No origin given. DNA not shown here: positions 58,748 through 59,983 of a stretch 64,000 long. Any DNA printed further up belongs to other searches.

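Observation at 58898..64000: UbiA DPPR-synthase-like prenyltransferase, two GT-C glycosyltransferases, methyltransferase and PAP2 phosphatase cluster: polyprenyl-phosphate-pentose glycan pathway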

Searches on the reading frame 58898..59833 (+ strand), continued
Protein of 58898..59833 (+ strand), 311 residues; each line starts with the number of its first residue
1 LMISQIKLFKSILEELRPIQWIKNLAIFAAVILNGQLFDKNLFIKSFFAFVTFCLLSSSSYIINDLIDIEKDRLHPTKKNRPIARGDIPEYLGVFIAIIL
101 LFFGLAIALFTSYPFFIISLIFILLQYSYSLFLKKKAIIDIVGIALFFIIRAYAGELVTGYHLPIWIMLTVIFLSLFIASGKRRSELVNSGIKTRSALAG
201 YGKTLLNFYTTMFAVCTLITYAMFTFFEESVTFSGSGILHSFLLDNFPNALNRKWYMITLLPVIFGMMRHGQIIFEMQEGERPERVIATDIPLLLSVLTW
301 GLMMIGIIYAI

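Call 54: search_protein_families(library=ncbifam, proteins=[L077:22860-24254:+, L077:19402-19956:+, L007:10128-11168:+, L069:8921-9976:+, L069:9977-10921:+], max_evalue=0.001)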
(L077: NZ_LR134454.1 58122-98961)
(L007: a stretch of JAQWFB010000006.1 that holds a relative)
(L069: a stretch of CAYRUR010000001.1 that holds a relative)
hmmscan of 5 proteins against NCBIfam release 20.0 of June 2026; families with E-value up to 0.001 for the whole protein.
L077:22860-24254:+ (464 aa): 7 families
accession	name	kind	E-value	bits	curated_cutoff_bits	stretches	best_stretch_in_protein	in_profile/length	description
TIGR00387.1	glcD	equivalog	2.8e-60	204.3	567.9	1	41-449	2-412/413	glycolate oxidase subunit GlcD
NF008408.0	PRK11230.1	equivalog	5.9e-43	147.1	897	1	9-451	28-471/499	glycolate oxidase subunit GlcD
NF049975.1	2HglutDHaseYdiJ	equivalog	1.8e-18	65.8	1350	2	42-174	57-193/1018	D-2-hydroxyglutarate dehydrogenase YdiJ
NF008439.0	PRK11282.1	equivalog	3e-15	55.9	284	1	45-250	7-213/358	glycolate oxidase subunit GlcE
NF010480.0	PRK13905.1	equivalog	4e-08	32.5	259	1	35-146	31-141/303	UDP-N-acetylmuramate dehydrogenase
NF008387.0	PRK11183.1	equivalog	8.5e-07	27.9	391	1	34-154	42-168/570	D-lactate dehydrogenase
TIGR01679.1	bact_FAD_ox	subfamily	9.8e-07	28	292.25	1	28-205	3-170/419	FAD-linked oxidoreductase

L077:19402-19956:+ (184 aa): 2 families
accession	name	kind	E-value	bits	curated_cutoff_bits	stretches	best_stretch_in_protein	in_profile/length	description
NF047884.1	UdeprDiPSep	equivalog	7.9e-09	35.7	250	1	23-161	48-185/188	undecaprenyl-diphosphatase SepP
NF008813.0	PRK11837.1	equivalog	0.00022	21.2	229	1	47-158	57-167/202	undecaprenyl-diphosphate phosphatase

L007:10128-11168:+ (346 aa): 26 families (the best 25 are shown)
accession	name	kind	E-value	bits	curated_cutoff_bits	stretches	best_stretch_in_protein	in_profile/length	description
TIGR03466.1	HpnA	hypoth_equivalog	7.8e-28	97.3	367.65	1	4-168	2-174/327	hopanoid-associated sugar epimerase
TIGR04180.1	EDH_00030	hypoth_equivalog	7.3e-27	94.2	475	1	5-235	1-247/297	NAD-dependent 4,6-dehydratase LegB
TIGR01181.1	dTDP_gluc_dehyt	equivalog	1.2e-24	87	365.1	1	5-320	2-316/321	dTDP-glucose 4,6-dehydratase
NF042423.1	oxyalk_red_Shew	equivalog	9.3e-22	77.5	580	1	3-190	9-199/331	2-alkyl-3-oxoalkanoate reductase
TIGR01179.1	galE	equivalog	1.2e-21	77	262.3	1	5-151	2-161/332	UDP-glucose 4-epimerase GalE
NF042422.1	oxyalk_red_OleD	equivalog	2.5e-21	76.4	580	1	5-245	3-251/329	2-alkyl-3-oxoalkanoate reductase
TIGR03589.1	PseB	equivalog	5.1e-18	65.1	407.75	1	2-111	4-125/324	UDP-N-acetylglucosamine 4,6-dehydratase (inverting)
TIGR02622.1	CDP_4_6_dhtase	equivalog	2.9e-15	56.3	278.45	1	2-152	4-171/352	CDP-glucose 4,6-dehydratase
NF047922.1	GDPFucSynFcl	equivalog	3.2e-14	53.1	500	1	2-151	2-150/308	GDP-L-fucose synthase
TIGR01746.1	Thioester-redct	subfamily_domain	4.8e-14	52.4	213.35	1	32-173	51-204/371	thioester reductase domain-containing protein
NF041293.1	G6PDh_Azf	equivalog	3.9e-13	49.4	400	1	1-114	1-118/252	NAD-dependent glucose-6-phosphate dehydrogenase Azf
TIGR02197.1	heptose_epim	equivalog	4.9e-13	48.9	274.6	1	5-145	1-148/316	ADP-glyceromanno-heptose 6-epimerase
NF052578.1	StrlDmthSdmBMthl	equivalog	1.2e-12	48.2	600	1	4-139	2-144/328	sterol demethylase protein SdmB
NF043036.1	ErythonDh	equivalog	1.3e-12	47.6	325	1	5-153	3-167/321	D-erythronate dehydrogenase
NF004520.0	PRK05865.1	equivalog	1.1e-11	43.4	1509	1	5-113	3-105/854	sugar epimerase family protein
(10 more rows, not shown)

L069:8921-9976:+ (351 aa): 3 families
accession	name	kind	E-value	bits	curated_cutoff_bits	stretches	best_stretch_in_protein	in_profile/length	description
TIGR02380.1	ECA_wecA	exception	2.1e-23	83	326.05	1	8-317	3-306/346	UDP-N-acetylglucosamine--undecaprenyl-phosphate N-acetylglucosaminephosphotransferase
NF053644.1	MraY_archaea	equivalog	2.1e-15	56.9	450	1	139-317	171-340/340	pseudomurein biosynthesis MraY family phospho-N-acetylmuramoyl-pentapeptide-transferase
TIGR00445.1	mraY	equivalog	4.4e-14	52.7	192.05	1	45-317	30-315/321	phospho-N-acetylmuramoyl-pentapeptide-transferase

L069:9977-10921:+ (314 aa): 15 families
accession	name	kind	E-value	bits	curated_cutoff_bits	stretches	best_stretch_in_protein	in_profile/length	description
NF008977.0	PRK12324.1-2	equivalog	3.7e-67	226.8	234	1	7-311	3-288/297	decaprenyl-phosphate phosphoribosyltransferase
NF008978.0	PRK12324.1-4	equivalog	2e-58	197.8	207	1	9-312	35-321/322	decaprenyl-phosphate phosphoribosyltransferase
NF006088.0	PRK08238.1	equivalog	4.3e-50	170.8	351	1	5-196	191-382/482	UbiA family prenyltransferase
NF008976.0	PRK12324.1-1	equivalog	4.8e-43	147.7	474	1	9-312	21-305/306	decaprenyl-phosphate phosphoribosyltransferase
NF009523.0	PRK12884.1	equivalog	3.7e-15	55.9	269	1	24-174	19-168/279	prenyltransferase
NF009521.0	PRK12882.1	equivalog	1.8e-09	37.2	296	1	24-157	25-153/280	geranylgeranylglycerol-phosphate geranylgeranyltransferase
TIGR01475.1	ubiA_other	subfamily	1.4e-08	34.6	180.8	1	28-174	26-168/282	UbiA-like polyprenyltransferase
NF005742.0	PRK07566.1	equivalog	1.5e-08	34.2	313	1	3-158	25-185/315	chlorophyll synthase ChlG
TIGR01474.1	ubiA_proteo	equivalog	6.2e-08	32.5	275.45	1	36-131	39-131/282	4-hydroxybenzoate octaprenyltransferase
NF009514.0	PRK12873.1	equivalog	6.1e-07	29.1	246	1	52-117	58-123/297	4-hydroxybenzoate polyprenyltransferase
NF035940.1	prenyl_rel_EboC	equivalog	1.7e-06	27.7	250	1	39-177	37-173/292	UbiA-like protein EboC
NF009609.0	PRK13106.1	equivalog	1.9e-06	27.5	349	1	36-157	44-165/301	prenyltransferase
NF009522.0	PRK12883.1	equivalog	6.2e-05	22.6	353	1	36-154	32-148/279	geranylgeranylglycerol-phosphate geranylgeranyltransferase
NF009516.0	PRK12875.1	equivalog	9.3e-05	21.6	205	1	4-138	15-154/292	prenyltransferase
NF009517.0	PRK12876.1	equivalog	0.0009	18.7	419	1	34-150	40-155/300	prenyltransferase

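Call 56: get_annotated_region(hit=H8, flank=10000)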
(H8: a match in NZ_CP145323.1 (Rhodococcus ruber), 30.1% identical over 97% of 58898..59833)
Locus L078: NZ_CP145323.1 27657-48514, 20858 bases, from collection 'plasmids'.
description: Rhodococcus ruber strain MSA14 plasmid pmega_4, complete sequence
organism: Rhodococcus ruber (NCBI taxid 1830)
taxonomy: Bacteria; Actinomycetota; Actinomycetes; Mycobacteriales; Nocardiaceae; Rhodococcus; Rhodococcus ruber
host: -; source: -; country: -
typing (MOB-suite, as given by PLSDB): non-mobilizable
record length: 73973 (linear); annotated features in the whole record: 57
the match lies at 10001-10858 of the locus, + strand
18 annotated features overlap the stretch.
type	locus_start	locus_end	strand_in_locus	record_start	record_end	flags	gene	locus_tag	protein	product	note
CDS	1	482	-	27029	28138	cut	-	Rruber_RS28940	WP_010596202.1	glycosyltransferase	-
CDS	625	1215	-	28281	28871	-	-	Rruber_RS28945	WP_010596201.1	PadR family transcriptional regulator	-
CDS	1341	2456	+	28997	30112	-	-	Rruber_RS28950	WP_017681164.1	aromatic ring-hydroxylating dioxygenase subunit alpha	-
CDS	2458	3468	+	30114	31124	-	-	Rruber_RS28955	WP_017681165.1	PDR/VanB family oxidoreductase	-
CDS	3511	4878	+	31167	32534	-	-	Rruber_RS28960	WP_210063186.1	MFS transporter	GO:0055085 - transmembrane transport [Evidence IEA]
CDS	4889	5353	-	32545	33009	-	-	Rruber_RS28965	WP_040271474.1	DUF2231 domain-containing protein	-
CDS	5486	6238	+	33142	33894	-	-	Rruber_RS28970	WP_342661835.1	MerR family transcriptional regulator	GO:0006355 - regulation of DNA-templated transcription [Evidence IEA]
CDS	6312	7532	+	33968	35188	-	glf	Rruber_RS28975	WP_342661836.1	UDP-galactopyranose mutase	GO:0009273 - peptidoglycan-based cell wall biogenesis [Evidence IEA]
CDS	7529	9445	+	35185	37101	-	-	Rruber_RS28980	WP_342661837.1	glycosyltransferase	-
CDS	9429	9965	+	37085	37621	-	-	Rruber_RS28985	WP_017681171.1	phosphatase PAP2 family protein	-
CDS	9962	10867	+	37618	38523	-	-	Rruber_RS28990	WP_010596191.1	decaprenyl-phosphate phosphoribosyltransferase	-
CDS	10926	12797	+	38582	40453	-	zomB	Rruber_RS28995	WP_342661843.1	flagellar motor control protein ZomB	-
CDS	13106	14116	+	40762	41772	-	-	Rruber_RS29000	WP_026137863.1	alpha/beta hydrolase family protein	-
CDS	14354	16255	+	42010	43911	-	-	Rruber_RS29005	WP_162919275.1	alpha/beta hydrolase-fold protein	-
CDS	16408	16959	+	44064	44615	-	-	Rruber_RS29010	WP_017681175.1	DUF732 domain-containing protein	-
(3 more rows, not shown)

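Call 57: get_annotated_region(hit=H13, flank=8000)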
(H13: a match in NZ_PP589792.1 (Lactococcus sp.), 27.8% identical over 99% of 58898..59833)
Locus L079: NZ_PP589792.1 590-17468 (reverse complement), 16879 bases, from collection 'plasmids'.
description: Lactococcus sp. strain LLF27 plasmid pLLF27D, complete sequence
organism: Lactococcus sp. (NCBI taxid 44273)
taxonomy: Bacteria; Bacillota; Bacilli; Lactobacillales; Streptococcaceae; Lactococcus; Lactococcus sp.
host: -; source: Bacterial culture,Dairy environment; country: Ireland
typing (MOB-suite, as given by PLSDB): mobilizable; replicon rep_cluster_414,rep_cluster_656; relaxase MOBP,MOB_Unknown
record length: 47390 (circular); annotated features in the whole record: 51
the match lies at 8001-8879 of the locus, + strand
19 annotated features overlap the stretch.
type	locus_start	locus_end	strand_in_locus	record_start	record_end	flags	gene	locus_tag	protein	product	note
CDS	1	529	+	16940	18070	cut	-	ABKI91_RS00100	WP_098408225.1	glycoside hydrolase family 99-like domain-containing protein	-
CDS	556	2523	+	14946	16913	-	-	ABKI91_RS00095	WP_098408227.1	capsular polysaccharide synthesis protein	-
CDS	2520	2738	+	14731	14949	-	-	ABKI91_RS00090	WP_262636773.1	hypothetical protein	-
CDS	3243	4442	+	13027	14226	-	-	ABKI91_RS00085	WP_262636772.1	O-antigen ligase family protein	-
CDS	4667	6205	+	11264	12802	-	-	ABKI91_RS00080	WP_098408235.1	oligosaccharide flippase family protein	-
CDS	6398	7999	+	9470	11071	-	-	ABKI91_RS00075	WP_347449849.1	hypothetical protein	-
CDS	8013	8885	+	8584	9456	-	-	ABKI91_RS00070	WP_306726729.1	decaprenyl-phosphate phosphoribosyltransferase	-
CDS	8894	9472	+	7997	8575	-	-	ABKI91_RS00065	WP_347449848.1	HAD-IB family phosphatase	GO:0008152 - metabolic process [Evidence IEA]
CDS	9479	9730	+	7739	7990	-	-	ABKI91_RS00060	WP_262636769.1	GtrA family protein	GO:0000271 - polysaccharide biosynthetic process [Evidence IEA]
CDS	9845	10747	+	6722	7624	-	-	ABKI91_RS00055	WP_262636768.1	phosphodiester glycosidase family protein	-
CDS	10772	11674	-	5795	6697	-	-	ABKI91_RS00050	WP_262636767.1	LCP family protein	-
CDS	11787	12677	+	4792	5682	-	-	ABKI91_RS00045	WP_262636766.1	IS982-like element IS982B family transposase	GO:0006313 - DNA transposition [Evidence IEA]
CDS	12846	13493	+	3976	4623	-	pcp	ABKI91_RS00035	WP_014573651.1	pyroglutamyl-peptidase I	GO:0030163 - protein catabolic process [Evidence IEA]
CDS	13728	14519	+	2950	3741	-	-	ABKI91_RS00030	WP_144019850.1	Type 1 glutamine amidotransferase-like domain-containing protein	GO:0006508 - proteolysis [Evidence IEA]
CDS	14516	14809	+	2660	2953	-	-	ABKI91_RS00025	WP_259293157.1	hypothetical protein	-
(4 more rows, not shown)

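Call 63: search_protein_families(library=pfam, proteins=[L014:10650-11723:+, L056:17480-18364:+, L056:18377-18928:+, L056:19091-19708:+, L056:16668-17471:-, L056:14888-15565:-, L041:15305-15847:-, L013:7671-9092:+, L036:12425-14134:+, L067:15340-16245:-], max_evalue=0.001)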
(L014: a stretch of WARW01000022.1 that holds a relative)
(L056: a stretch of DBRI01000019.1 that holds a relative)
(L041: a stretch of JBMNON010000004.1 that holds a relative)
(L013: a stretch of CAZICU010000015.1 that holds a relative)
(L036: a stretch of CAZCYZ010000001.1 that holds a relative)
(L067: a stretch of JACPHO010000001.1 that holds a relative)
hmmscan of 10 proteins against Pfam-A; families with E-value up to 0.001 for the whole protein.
L014:10650-11723:+ (357 aa): 1 family
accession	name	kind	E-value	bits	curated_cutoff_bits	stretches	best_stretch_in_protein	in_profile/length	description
PF04015.17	DUF362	-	9.9e-24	84.9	24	1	35-238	2-199/200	Domain of unknown function (DUF362)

L056:17480-18364:+ (294 aa): 1 family
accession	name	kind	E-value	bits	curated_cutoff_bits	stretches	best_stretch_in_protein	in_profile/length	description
PF12705.13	PDDEXK_1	-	4.2e-19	69.9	22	1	16-256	2-241/247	PD-(D/E)XK nuclease superfamily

L056:18377-18928:+ (183 aa): 0 families

L056:19091-19708:+ (205 aa): 1 family
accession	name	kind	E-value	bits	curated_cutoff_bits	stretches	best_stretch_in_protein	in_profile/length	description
PF13482.12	RNase_H_2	-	2e-10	41.3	22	1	61-165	52-163/165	RNase_H superfamily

L056:16668-17471:- (267 aa): 2 families
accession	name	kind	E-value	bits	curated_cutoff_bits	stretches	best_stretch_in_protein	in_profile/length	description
PF01791.15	DeoC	-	5.1e-16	59.4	23.8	1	18-238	2-228/229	DeoC/LacD family aldolase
PF09863.15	DUF2090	-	3.4e-05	23.5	27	1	16-241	36-278/310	Uncharacterized protein conserved in bacteria (DUF2090)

L056:14888-15565:- (225 aa): 1 family
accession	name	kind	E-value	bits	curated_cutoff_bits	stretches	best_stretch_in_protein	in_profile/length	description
PF05050.19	Methyltransf_21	-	6.3e-19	69.2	22.7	1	57-212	1-173/173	Methyltransferase FkbM domain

L041:15305-15847:- (180 aa): 0 families

L013:7671-9092:+ (473 aa): 0 families

L036:12425-14134:+ (569 aa): 1 family
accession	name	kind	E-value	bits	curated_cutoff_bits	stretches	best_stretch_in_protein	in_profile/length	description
PF13231.12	PMT_2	-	2.5e-05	25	26.1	1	121-281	2-153/160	Dolichyl-phosphate-mannose-protein mannosyltransferase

L067:15340-16245:- (301 aa): 1 family
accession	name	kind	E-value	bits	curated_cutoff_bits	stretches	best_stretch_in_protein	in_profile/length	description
PF10543.14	ORF6N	-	3.2e-30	104.7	27.8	1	21-104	2-86/86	ORF6N domain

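Call 95: get_annotated_region(hit=H6, flank=8000)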
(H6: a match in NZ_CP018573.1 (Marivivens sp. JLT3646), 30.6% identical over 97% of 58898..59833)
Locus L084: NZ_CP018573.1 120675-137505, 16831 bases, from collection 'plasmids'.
description: Marivivens sp. JLT3646 plasmid unnamed, complete sequence
organism: Marivivens sp. JLT3646 (NCBI taxid 1920883)
taxonomy: Bacteria; Pseudomonadota; Alphaproteobacteria; Rhodobacterales; Paracoccaceae; Marivivens; Marivivens sp. JLT3646
host: -; source: cell culture,shallow-sea hydrothermal system; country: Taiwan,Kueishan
typing (MOB-suite, as given by PLSDB): non-mobilizable
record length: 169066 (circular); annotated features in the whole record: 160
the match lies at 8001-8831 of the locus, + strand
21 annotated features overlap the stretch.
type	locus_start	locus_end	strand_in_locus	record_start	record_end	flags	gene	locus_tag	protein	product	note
CDS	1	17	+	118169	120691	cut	-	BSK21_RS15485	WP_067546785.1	glycosyltransferase family 1 protein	-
CDS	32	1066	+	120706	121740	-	gmd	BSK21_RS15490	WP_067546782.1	GDP-mannose 4,6-dehydratase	GO:0000271 - polysaccharide biosynthetic process [Evidence IEA]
CDS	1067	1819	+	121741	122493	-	-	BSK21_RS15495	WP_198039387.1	hypothetical protein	-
CDS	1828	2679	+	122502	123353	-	-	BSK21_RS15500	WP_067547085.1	GDP-mannose 4,6-dehydratase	-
CDS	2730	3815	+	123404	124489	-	-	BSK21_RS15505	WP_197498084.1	glycosyltransferase family 1 protein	-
CDS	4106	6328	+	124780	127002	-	-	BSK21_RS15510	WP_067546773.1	hypothetical protein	-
CDS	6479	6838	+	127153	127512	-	-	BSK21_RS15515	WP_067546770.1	EamA family transporter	-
CDS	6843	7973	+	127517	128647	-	-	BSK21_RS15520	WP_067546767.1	glycosyltransferase family 4 protein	-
CDS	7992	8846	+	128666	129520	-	-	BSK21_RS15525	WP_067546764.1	decaprenyl-phosphate phosphoribosyltransferase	-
CDS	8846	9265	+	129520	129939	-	-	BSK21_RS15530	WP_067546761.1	divergent PAP2 family protein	-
CDS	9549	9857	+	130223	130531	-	-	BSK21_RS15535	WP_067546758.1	hypothetical protein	-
CDS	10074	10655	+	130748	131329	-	-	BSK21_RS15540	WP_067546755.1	hypothetical protein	-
CDS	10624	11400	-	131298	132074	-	-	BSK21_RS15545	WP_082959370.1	LuxR family transcriptional regulator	-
CDS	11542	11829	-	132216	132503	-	-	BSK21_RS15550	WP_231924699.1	H-NS histone family protein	-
CDS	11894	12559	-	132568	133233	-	-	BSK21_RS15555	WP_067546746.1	tyrosine-type recombinase/integrase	GO:0015074 - DNA integration [Evidence IEA]; GO:0006310 - DNA recombination [Evidence IEA]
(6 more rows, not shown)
